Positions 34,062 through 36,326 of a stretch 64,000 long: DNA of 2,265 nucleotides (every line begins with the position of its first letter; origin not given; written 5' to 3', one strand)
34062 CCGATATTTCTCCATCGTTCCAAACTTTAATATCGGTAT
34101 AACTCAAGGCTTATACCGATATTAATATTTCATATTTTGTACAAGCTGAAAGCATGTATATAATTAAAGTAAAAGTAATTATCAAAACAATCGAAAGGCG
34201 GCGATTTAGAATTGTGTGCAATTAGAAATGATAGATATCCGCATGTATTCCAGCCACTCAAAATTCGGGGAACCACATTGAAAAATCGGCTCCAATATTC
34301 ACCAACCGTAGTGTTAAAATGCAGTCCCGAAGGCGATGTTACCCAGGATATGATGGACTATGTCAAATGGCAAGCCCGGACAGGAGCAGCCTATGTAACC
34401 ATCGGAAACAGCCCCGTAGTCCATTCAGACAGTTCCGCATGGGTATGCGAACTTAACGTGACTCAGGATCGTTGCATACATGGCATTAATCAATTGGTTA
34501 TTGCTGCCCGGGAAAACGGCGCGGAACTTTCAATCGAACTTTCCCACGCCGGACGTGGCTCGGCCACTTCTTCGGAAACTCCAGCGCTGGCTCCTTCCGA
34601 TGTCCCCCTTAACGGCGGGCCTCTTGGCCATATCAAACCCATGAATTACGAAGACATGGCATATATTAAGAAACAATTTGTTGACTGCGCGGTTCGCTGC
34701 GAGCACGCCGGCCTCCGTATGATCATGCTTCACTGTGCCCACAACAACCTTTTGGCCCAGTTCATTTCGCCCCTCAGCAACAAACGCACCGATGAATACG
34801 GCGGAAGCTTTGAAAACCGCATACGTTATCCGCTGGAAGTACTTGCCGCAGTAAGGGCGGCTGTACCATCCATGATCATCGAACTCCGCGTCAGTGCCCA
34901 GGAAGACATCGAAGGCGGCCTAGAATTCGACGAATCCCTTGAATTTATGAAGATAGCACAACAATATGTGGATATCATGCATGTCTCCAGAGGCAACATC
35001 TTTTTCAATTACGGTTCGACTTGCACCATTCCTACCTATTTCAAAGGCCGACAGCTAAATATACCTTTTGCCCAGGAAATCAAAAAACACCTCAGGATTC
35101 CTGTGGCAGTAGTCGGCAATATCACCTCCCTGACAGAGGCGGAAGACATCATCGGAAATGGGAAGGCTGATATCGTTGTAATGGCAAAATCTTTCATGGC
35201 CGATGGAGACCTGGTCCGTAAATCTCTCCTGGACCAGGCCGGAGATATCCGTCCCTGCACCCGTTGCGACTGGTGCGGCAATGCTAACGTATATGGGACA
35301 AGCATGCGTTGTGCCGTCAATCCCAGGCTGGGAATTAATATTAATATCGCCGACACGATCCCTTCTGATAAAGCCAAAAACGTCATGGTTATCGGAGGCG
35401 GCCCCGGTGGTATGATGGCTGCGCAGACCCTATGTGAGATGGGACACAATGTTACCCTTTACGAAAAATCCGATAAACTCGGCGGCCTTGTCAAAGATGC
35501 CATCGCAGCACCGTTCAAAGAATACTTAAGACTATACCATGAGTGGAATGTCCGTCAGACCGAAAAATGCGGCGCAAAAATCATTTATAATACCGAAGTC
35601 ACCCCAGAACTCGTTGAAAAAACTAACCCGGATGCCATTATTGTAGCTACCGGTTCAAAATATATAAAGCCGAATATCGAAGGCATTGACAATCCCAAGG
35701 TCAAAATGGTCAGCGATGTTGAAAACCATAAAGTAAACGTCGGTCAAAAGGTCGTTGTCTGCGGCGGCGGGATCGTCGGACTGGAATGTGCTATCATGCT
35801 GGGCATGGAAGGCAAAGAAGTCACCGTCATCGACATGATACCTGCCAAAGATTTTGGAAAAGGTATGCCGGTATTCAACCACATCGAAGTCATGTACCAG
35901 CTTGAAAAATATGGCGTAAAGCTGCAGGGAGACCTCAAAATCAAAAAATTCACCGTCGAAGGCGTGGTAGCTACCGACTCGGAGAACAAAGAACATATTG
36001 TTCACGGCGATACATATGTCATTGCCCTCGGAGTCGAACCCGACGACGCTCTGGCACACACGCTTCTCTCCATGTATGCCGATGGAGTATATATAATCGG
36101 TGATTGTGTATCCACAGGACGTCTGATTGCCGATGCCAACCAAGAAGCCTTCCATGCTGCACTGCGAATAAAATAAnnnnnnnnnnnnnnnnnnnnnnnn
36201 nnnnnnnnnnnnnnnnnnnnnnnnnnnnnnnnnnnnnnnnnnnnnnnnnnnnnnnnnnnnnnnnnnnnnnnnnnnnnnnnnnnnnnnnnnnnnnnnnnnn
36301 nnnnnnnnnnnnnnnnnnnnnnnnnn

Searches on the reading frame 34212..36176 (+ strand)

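Call 32: search_protein_families(library=pfam, proteins=[window:34212-36176:+])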
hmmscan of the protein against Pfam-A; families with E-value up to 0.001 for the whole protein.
window:34212-36176:+ (654 aa): 16 families
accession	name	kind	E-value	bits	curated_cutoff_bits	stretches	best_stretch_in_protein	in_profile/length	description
PF00724.26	Oxidored_FMN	-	1.3e-53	182.9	27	1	12-337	2-334/342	NADH:flavin oxidoreductase / NADH oxidase family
PF07992.20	Pyr_redox_2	-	2.4e-26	93.2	26.1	1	390-644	2-289/291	Pyridine nucleotide-disulphide oxidoreductase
PF00070.33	Pyr_redox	-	2.6e-13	50.7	22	2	390-440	1-51/82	Pyridine nucleotide-disulphide oxidoreductase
PF13738.12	Pyr_redox_3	-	7.4e-13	48.8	30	1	474-613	126-272/305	Pyridine nucleotide-disulphide oxidoreductase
PF13450.12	NAD_binding_8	-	1.4e-12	48.2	21.9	1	393-429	1-37/68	NAD(P)-binding Rossmann-like domain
PF12831.13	FAD_oxidored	-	3.6e-11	43.5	27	1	391-437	2-48/416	FAD dependent oxidoreductase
PF01266.30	DAO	-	3.4e-10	40.4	27.9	0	513-542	1-30/353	FAD dependent oxidoreductase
PF03486.20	HI0933_like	-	3.5e-10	40.2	50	1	390-424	2-36/244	HI0933-like protein Rossmann domain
PF01262.27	AlaDh_PNT_C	-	1.5e-09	38.1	23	1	379-432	19-72/214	Alanine dehydrogenase/PNT, C-terminal domain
PF01494.25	FAD_binding_3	-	2.8e-08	33.8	22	1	390-422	3-35/349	FAD binding domain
PF00890.30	FAD_binding_2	-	2.8e-07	30.5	20.4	1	391-425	2-36/414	FAD binding domain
PF01134.28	GIDA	-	1.1e-05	25.1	22.1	1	391-427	2-39/391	Glucose inhibited division protein A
PF13241.12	NAD_binding_7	-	2.2e-05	25.4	22.1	0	388-422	7-43/104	Putative NAD(P)-binding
PF01593.30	Amino_oxidase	-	5.1e-05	23.2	19.8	1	399-427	2-30/443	Flavin containing amine oxidoreductase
PF02737.24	3HCDH_N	-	0.00041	20.7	22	0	390-438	1-49/180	3-hydroxyacyl-CoA dehydrogenase, NAD binding domain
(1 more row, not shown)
